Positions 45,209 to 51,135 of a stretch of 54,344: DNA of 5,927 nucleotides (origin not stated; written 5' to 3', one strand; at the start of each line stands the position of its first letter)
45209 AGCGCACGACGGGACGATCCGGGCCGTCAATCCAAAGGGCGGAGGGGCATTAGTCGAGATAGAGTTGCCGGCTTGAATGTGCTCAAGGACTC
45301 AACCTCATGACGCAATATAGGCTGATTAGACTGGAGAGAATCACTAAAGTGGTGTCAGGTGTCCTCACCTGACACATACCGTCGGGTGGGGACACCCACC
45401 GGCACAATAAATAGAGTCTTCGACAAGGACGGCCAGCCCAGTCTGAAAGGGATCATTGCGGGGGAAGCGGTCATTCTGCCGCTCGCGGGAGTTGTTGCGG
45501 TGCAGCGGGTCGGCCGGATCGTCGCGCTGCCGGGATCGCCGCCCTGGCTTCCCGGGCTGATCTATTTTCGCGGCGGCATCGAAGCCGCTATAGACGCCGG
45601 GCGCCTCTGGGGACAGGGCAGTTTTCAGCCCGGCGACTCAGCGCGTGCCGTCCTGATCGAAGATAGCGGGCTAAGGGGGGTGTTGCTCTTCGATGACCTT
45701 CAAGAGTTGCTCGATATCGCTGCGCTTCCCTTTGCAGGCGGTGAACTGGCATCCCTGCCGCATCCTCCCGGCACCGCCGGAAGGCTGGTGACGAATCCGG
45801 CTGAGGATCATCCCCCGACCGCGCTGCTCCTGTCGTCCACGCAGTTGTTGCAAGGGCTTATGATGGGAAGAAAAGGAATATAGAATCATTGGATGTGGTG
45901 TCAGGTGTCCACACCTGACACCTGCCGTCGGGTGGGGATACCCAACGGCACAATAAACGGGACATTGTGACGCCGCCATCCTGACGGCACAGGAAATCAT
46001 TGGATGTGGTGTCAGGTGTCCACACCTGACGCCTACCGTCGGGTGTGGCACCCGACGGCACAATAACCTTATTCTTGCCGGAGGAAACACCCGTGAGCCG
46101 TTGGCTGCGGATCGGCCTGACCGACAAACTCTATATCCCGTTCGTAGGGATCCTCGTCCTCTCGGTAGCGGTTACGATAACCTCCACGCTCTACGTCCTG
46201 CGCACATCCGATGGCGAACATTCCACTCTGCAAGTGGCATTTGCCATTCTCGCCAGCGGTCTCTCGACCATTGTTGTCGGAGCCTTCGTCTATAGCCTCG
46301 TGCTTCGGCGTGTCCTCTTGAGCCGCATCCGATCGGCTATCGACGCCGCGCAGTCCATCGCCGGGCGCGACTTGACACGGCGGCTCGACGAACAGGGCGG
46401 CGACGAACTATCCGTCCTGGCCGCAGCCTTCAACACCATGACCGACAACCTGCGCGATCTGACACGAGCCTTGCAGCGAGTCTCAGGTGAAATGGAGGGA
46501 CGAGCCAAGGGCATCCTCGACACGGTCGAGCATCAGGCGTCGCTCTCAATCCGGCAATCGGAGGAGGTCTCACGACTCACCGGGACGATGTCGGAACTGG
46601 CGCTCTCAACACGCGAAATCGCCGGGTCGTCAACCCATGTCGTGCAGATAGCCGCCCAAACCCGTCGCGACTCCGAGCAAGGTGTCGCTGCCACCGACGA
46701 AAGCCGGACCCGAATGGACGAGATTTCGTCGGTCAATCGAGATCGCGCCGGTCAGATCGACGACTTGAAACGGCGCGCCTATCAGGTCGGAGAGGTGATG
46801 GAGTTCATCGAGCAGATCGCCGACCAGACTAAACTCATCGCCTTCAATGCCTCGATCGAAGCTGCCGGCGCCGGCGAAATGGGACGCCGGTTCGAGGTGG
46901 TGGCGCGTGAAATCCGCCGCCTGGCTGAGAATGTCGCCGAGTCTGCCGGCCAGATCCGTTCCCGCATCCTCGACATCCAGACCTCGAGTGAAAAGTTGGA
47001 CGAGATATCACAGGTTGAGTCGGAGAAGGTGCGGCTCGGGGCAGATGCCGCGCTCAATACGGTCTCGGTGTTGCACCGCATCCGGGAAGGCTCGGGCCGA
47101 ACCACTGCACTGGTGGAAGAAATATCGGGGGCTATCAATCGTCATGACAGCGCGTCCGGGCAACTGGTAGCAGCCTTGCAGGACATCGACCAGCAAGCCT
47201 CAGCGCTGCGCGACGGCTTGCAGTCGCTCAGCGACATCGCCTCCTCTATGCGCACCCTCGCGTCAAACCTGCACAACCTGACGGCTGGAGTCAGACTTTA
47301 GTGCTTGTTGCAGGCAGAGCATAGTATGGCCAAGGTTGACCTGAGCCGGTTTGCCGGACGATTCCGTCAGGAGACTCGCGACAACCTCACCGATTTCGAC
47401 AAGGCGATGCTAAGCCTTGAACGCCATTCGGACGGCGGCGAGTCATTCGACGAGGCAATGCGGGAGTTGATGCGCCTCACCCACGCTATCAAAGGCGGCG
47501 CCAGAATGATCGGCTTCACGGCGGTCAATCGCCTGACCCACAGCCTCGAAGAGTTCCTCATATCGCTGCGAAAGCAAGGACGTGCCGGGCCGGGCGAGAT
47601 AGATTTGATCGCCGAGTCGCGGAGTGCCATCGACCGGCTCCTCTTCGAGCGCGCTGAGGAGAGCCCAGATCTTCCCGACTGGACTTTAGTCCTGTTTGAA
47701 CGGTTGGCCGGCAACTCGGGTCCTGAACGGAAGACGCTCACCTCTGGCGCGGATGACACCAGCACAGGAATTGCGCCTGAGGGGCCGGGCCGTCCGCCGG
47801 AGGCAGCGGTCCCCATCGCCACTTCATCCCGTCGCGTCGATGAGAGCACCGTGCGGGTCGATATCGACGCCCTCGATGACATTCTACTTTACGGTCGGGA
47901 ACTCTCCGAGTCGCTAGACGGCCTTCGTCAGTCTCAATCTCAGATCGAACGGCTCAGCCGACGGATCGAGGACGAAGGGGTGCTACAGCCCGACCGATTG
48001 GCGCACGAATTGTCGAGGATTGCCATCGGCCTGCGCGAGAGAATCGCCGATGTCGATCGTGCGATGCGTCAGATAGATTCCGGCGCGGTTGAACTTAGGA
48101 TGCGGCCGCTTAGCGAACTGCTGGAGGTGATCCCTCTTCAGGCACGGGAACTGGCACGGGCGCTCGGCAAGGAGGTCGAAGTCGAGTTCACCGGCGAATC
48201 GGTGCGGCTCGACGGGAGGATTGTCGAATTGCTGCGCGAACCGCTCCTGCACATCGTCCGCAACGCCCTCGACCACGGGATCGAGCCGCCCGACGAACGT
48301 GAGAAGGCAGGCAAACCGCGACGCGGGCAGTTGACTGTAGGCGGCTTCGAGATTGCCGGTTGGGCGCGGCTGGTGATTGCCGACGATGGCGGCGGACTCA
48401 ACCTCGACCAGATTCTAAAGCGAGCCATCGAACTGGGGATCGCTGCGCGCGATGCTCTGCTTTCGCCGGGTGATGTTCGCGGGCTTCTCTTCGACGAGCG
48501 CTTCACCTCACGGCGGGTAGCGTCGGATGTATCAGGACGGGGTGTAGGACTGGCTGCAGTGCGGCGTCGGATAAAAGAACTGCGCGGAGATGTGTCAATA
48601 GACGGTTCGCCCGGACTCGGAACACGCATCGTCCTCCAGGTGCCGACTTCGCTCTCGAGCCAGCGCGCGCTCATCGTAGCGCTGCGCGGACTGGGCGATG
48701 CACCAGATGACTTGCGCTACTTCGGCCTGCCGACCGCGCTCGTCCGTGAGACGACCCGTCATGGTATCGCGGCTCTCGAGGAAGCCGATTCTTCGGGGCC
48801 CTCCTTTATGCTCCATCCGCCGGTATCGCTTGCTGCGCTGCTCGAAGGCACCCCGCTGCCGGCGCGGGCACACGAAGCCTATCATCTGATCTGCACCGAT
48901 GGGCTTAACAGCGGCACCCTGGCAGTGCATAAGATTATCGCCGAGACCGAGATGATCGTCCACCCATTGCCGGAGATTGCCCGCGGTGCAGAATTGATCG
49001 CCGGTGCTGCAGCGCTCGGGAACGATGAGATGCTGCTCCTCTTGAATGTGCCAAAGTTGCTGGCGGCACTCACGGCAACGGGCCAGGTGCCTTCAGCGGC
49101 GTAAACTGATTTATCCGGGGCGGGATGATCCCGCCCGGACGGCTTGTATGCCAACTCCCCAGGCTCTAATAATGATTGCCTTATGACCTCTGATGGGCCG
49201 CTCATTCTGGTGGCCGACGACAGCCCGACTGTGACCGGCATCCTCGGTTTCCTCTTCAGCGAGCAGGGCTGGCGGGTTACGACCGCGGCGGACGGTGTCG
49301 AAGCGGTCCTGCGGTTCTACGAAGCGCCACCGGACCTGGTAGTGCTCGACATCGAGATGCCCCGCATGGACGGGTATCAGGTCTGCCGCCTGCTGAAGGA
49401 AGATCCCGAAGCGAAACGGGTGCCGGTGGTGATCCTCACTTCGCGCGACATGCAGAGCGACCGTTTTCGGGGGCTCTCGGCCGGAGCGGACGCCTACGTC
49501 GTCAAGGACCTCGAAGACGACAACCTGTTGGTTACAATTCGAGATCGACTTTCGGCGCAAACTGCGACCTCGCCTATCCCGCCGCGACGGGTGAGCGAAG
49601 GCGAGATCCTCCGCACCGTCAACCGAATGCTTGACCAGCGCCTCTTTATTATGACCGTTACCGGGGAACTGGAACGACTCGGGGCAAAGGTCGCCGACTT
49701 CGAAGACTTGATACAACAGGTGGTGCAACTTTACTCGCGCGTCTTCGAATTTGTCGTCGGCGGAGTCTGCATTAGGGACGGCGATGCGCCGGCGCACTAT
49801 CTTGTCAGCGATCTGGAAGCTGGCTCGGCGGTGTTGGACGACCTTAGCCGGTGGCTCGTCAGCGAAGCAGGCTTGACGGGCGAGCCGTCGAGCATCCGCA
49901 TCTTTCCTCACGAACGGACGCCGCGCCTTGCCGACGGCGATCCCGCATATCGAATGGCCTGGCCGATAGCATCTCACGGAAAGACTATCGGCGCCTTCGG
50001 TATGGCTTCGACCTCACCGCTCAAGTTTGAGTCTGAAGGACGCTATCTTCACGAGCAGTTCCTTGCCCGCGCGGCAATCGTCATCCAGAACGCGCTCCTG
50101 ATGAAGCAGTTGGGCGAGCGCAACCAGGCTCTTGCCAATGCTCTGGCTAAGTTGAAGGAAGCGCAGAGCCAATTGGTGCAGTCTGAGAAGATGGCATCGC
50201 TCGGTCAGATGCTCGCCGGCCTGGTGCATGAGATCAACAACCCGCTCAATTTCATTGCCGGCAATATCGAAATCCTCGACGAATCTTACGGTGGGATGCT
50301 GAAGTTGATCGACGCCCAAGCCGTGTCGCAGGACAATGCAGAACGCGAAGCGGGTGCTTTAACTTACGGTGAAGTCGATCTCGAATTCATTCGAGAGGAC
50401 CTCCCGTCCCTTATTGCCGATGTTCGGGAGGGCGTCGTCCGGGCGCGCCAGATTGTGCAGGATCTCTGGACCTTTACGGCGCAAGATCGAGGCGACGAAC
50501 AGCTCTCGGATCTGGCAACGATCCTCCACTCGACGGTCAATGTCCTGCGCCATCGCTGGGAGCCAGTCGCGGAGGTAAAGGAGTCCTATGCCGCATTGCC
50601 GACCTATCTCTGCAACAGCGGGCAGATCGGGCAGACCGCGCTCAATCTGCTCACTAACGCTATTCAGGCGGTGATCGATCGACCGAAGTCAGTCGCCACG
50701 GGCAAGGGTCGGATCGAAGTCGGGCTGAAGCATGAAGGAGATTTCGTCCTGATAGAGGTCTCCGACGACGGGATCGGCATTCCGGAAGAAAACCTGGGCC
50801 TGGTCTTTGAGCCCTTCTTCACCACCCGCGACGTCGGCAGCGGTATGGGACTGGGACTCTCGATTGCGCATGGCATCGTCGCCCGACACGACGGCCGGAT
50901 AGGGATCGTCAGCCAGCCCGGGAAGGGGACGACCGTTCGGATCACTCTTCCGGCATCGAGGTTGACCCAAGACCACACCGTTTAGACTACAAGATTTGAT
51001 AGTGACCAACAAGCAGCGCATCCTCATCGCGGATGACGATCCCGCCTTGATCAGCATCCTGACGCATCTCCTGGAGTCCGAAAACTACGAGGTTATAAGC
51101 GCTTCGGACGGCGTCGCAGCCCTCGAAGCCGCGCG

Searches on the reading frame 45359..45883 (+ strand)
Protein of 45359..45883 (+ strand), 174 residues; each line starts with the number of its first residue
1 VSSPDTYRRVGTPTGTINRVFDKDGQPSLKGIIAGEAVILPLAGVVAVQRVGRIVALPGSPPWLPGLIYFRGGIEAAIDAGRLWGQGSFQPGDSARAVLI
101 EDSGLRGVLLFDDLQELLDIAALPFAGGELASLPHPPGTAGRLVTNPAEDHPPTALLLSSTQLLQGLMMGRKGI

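Call 8: search_protein_families(library=pfam, proteins=[window:45359-45883:+], max_evalue=0.00001)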
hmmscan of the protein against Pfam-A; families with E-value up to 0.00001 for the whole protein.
window:45359-45883:+ (174 aa): 1 family
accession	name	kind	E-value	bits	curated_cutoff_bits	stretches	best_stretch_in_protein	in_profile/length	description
PF01584.24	CheW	-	9.9e-08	32.1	23.5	1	33-121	7-95/138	CheW-like domain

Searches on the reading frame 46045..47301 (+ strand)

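Call 28: search_protein_families(library=pfam, proteins=[window:46045-47301:+], max_evalue=0.00001)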
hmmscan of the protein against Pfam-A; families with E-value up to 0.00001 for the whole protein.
window:46045-47301:+ (418 aa): 2 families
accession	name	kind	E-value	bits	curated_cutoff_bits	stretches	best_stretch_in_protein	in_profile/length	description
PF00015.26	MCPsignal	-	1.1e-28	100.7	34.6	1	232-383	19-170/172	Methyl-accepting chemotaxis protein (MCP) signalling domain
PF00672.30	HAMP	-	2.6e-12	47.3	25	1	87-138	2-53/53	HAMP domain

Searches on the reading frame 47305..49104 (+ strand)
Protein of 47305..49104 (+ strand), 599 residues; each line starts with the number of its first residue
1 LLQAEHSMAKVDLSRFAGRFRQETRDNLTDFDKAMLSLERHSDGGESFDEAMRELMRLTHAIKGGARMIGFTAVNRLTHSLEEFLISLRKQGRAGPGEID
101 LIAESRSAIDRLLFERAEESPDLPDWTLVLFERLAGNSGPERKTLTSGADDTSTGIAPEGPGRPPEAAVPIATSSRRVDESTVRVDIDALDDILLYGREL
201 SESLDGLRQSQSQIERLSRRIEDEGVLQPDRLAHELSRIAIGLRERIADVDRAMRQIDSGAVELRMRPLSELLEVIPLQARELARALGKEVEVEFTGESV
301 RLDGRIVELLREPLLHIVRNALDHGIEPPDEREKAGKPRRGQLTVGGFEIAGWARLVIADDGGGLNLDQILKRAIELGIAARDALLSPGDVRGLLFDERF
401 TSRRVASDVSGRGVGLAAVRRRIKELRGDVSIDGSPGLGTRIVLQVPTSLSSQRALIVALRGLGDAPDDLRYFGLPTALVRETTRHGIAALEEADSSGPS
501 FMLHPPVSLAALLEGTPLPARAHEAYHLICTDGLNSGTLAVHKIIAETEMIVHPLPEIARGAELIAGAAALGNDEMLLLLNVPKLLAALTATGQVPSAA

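Call 28: search_protein_families(library=pfam, proteins=[window:47305-49104:+], max_evalue=0.00001)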
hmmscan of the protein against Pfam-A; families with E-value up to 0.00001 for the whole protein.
window:47305-49104:+ (599 aa): 2 families
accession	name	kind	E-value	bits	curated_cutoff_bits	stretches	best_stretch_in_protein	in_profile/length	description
PF02518.31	HATPase_c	-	7.6e-14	52.5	26.4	1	312-448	4-109/111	Histidine kinase-, DNA gyrase B-, and HSP90-like ATPase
PF01627.28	Hpt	-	1.2e-11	45.1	24.6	1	18-111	4-80/84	Hpt domain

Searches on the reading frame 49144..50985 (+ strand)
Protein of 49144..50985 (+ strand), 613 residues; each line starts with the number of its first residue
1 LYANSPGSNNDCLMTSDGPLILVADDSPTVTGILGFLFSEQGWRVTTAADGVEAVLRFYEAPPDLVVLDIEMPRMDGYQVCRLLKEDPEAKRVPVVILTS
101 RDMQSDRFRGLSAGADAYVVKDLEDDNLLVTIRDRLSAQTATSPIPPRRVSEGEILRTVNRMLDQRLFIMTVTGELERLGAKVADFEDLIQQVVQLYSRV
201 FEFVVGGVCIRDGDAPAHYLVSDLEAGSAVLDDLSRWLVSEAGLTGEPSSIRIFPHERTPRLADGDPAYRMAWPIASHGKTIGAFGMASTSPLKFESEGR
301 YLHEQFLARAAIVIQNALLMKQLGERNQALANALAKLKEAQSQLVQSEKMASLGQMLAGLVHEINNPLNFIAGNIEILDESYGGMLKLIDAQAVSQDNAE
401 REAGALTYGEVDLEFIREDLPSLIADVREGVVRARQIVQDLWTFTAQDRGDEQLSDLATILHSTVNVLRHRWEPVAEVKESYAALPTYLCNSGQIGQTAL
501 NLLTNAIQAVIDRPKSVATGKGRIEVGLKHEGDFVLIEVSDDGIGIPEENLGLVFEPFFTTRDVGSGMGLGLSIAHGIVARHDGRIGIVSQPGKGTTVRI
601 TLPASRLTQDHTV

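Call 28: search_protein_families(library=pfam, proteins=[window:49144-50985:+], max_evalue=0.00001)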
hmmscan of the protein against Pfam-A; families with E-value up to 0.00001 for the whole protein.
window:49144-50985:+ (613 aa): 3 families
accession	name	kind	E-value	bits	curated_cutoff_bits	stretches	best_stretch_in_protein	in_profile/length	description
PF02518.31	HATPase_c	-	3.9e-26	92.1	26.4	1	494-605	5-110/111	Histidine kinase-, DNA gyrase B-, and HSP90-like ATPase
PF00072.30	Response_reg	-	4.3e-25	88.5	30.2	1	21-132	1-110/111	Response regulator receiver domain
PF00512.31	HisKA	-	6.7e-09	36.1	26.9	1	353-402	2-46/66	His Kinase A (phospho-acceptor) domain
